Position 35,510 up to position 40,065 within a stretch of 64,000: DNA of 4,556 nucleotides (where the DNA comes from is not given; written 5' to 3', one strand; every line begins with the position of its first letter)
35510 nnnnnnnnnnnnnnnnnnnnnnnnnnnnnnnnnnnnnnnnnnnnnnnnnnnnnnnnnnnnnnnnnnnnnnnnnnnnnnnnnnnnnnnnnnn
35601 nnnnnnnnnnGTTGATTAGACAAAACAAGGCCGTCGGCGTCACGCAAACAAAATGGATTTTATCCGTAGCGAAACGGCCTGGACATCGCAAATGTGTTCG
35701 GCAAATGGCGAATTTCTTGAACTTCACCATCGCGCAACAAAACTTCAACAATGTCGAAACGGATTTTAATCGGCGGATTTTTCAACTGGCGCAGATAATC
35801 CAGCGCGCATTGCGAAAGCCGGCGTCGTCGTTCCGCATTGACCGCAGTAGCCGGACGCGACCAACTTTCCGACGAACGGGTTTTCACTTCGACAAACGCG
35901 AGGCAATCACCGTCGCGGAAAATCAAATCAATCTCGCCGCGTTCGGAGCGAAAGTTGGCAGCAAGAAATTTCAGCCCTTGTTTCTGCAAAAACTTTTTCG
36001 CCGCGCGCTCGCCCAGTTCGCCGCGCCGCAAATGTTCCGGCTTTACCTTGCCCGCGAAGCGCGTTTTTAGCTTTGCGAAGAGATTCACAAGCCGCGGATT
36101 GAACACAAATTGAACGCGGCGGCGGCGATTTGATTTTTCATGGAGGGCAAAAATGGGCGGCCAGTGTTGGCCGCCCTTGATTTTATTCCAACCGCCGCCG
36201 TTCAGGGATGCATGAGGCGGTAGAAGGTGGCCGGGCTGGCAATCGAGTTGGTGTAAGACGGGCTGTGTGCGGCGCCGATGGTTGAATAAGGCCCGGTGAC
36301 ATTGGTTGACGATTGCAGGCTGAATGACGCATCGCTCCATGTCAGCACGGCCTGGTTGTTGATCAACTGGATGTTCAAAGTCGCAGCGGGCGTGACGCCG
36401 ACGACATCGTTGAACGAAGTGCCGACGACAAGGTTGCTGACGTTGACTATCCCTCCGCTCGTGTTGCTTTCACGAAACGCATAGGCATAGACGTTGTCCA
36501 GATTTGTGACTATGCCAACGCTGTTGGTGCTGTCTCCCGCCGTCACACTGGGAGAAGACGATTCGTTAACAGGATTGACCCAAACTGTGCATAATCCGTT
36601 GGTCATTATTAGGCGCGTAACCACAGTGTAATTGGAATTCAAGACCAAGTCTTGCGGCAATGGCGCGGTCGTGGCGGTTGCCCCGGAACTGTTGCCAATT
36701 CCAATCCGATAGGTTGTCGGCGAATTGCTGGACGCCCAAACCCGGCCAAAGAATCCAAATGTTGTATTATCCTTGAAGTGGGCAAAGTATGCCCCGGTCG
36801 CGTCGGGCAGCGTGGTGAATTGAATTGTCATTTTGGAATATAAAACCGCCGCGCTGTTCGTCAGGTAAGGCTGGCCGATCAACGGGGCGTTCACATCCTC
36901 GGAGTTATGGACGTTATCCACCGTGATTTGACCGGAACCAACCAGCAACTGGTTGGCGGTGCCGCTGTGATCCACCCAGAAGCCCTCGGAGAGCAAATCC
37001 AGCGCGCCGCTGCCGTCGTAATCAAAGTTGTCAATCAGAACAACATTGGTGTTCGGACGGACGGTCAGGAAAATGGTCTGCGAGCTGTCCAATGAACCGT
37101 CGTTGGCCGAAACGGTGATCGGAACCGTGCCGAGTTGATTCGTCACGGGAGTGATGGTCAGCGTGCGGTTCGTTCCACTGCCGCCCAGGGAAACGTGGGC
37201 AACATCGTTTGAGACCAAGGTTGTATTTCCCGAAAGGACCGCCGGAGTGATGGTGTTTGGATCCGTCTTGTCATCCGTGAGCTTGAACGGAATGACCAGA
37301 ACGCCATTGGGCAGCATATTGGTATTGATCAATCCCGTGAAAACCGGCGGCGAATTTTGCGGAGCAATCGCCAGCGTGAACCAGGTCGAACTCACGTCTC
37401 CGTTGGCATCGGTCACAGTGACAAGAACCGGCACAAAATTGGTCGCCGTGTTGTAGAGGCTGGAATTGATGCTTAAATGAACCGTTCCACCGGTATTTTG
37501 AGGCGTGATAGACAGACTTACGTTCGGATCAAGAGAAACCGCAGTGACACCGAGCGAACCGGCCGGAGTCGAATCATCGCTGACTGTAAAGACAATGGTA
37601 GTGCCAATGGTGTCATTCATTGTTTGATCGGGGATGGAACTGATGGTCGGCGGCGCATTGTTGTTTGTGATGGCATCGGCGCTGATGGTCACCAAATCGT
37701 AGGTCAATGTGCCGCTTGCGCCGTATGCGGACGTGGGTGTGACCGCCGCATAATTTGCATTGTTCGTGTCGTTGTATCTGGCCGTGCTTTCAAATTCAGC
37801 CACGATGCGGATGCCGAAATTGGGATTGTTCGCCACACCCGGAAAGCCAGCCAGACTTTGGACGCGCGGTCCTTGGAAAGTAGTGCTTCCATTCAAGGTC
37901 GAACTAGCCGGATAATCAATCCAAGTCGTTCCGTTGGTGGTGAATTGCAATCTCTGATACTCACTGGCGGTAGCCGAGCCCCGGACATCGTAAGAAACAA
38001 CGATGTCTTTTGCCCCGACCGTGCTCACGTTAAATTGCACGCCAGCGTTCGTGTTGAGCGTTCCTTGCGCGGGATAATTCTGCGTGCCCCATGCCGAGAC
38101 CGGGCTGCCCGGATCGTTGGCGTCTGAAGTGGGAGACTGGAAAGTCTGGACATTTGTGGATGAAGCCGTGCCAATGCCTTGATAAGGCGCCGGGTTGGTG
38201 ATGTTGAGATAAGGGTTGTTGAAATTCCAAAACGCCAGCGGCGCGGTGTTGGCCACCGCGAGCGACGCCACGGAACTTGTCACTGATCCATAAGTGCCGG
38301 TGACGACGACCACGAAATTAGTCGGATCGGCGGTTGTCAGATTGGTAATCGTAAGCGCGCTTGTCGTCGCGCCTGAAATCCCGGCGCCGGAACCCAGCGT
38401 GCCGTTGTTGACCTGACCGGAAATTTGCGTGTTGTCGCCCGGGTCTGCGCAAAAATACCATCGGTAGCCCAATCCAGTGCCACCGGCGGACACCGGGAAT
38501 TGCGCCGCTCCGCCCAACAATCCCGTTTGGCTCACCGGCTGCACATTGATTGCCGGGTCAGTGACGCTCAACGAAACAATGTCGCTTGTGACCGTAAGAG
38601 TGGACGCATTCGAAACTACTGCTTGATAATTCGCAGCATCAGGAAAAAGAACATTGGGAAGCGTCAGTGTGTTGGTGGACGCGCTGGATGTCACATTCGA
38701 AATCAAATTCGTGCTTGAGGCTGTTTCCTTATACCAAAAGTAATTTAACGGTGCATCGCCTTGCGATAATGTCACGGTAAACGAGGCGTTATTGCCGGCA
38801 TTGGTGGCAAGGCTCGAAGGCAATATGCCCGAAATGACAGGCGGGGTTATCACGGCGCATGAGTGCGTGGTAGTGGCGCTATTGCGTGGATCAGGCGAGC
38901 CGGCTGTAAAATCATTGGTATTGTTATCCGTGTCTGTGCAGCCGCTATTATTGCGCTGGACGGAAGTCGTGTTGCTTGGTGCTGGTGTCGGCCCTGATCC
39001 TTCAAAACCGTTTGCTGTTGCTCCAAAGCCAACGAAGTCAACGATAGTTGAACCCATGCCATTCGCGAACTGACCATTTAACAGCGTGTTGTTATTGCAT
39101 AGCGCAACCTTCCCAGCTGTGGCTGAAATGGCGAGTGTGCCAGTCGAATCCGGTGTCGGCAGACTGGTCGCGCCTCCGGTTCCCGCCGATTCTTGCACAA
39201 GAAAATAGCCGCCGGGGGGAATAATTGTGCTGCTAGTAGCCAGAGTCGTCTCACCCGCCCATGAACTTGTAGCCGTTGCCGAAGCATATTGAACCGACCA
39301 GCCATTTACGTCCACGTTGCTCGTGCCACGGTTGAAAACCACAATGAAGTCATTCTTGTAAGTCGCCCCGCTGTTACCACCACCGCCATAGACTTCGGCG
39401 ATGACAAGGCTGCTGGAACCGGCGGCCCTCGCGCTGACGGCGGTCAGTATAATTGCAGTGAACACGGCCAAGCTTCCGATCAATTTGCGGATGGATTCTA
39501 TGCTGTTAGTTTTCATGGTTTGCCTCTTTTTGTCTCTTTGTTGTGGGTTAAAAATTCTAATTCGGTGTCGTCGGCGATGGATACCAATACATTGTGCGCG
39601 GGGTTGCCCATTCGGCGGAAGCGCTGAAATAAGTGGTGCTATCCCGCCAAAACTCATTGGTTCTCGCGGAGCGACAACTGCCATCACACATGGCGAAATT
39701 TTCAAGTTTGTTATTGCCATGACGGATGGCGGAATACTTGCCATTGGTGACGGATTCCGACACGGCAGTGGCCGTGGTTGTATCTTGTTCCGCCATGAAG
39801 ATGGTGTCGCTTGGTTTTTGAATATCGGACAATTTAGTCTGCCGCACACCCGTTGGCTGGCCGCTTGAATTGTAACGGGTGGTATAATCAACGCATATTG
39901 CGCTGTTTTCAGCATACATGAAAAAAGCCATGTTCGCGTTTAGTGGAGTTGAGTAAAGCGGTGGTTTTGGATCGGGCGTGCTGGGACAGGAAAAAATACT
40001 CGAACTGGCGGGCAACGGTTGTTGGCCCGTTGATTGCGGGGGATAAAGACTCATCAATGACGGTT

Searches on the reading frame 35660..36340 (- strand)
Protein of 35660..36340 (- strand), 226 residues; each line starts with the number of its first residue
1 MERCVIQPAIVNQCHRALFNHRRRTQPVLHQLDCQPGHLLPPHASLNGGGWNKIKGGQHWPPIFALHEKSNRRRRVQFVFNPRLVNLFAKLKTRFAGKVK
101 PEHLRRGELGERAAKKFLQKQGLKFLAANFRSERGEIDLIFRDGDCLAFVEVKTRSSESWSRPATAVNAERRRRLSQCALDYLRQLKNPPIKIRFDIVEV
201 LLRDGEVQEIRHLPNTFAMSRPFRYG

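Call 35: search_protein_families(library=pfam, proteins=[window:35660-36340:-], max_evalue=0.001)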
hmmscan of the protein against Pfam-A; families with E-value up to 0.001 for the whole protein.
window:35660-36340:- (226 aa): 2 families
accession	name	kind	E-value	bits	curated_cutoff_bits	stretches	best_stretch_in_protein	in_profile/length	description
PF02021.23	UPF0102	-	1.9e-24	86.3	23.6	1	110-200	1-80/80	Uncharacterised protein family UPF0102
PF08378.17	NERD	-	0.00013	22.8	22.1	1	106-160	1-60/111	Nuclease-related domain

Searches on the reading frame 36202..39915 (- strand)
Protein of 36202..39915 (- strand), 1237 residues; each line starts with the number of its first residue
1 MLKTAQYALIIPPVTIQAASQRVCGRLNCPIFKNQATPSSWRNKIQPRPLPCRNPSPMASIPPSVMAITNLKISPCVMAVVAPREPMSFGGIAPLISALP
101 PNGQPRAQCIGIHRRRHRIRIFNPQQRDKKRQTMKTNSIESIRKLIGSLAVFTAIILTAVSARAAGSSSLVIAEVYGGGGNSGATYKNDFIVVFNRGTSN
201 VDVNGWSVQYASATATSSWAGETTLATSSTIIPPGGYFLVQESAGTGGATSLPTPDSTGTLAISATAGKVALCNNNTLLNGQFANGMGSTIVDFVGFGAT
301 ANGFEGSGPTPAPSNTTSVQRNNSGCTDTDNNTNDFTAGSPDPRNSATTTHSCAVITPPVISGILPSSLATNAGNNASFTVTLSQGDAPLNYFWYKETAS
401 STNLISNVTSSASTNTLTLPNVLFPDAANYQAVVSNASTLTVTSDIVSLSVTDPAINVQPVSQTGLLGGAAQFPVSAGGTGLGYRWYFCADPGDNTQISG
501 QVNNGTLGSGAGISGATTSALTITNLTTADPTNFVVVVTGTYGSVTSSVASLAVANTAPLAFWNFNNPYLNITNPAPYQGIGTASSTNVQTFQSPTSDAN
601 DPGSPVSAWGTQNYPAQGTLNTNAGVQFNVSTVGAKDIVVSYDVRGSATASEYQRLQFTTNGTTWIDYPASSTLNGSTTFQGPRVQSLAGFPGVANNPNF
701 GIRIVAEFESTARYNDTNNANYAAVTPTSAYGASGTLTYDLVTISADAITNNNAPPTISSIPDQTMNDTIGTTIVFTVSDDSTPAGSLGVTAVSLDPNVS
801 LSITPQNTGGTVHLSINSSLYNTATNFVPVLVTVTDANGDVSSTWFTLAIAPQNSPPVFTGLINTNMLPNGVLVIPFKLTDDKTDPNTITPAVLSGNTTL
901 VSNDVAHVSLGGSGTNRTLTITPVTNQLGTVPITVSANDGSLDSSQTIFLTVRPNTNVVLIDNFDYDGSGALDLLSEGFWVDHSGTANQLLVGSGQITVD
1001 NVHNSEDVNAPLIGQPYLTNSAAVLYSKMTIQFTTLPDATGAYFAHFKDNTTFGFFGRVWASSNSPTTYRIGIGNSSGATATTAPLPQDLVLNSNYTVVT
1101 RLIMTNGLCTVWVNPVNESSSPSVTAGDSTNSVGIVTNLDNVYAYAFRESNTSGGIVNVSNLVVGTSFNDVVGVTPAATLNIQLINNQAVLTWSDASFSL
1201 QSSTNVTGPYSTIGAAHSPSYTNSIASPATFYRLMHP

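Call 35: search_protein_families(library=pfam, proteins=[window:36202-39915:-], max_evalue=0.001)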
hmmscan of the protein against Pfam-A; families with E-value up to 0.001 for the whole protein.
window:36202-39915:- (1237 aa): 3 families
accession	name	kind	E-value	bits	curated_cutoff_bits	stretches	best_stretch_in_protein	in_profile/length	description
PF00932.25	LTD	-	4.1e-13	50.1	34.3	1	165-276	3-99/109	Lamin Tail Domain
PF13927.12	Ig_3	-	7.7e-13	49.2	30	1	358-436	1-78/78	Immunoglobulin domain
PF07679.22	I-set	-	3.1e-06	27.6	23.7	0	366-438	7-79/90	Immunoglobulin I-set domain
